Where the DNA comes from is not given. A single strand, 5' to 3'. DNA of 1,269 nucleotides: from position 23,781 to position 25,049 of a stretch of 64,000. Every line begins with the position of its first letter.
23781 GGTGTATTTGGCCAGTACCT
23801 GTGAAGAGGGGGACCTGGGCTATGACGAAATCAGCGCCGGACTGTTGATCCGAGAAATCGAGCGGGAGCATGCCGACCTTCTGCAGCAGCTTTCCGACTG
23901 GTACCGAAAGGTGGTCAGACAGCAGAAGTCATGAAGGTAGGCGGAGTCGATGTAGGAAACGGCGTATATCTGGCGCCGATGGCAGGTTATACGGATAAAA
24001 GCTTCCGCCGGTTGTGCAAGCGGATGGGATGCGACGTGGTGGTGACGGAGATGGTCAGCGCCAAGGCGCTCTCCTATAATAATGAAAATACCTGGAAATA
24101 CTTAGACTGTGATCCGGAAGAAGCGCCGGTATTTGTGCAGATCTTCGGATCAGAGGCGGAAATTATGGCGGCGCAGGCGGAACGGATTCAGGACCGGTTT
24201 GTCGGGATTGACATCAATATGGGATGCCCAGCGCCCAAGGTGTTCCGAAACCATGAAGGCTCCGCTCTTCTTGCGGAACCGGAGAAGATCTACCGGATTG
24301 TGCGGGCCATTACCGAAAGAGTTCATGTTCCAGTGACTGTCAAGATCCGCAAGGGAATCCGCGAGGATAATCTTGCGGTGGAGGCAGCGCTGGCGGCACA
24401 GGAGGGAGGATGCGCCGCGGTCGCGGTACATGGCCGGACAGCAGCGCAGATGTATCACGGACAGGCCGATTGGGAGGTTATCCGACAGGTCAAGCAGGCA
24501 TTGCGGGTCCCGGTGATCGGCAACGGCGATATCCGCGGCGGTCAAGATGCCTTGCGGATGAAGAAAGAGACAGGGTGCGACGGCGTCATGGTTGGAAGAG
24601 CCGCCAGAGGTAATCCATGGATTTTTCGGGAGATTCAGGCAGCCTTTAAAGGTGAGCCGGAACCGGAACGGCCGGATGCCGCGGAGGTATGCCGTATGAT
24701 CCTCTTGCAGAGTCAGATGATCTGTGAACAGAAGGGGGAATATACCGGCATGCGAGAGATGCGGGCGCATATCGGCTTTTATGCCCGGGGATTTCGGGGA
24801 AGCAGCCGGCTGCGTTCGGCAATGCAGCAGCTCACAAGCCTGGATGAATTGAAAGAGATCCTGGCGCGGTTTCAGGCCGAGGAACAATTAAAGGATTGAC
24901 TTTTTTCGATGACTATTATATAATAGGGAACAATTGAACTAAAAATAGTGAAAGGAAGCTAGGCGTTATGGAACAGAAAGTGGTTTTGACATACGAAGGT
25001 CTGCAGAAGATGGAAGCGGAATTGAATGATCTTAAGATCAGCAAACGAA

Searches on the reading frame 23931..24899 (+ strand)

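Call 41: search_protein_families(library=pfam, proteins=[window:23931-24899:+], max_evalue=0.001)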
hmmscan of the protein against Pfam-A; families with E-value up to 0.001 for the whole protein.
window:23931-24899:+ (322 aa): 3 families
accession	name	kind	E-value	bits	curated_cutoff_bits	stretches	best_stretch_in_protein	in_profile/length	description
PF01207.24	Dus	-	4.5e-92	308.9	20.4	1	14-312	2-303/311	Dihydrouridine synthase (Dus)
PF01180.27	DHO_dh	-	4.6e-10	39.6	27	1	32-171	74-196/291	Dihydroorotate dehydrogenase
PF01070.24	FMN_dh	-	1.2e-05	24.9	24.9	1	122-225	208-305/350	FMN-dependent dehydrogenase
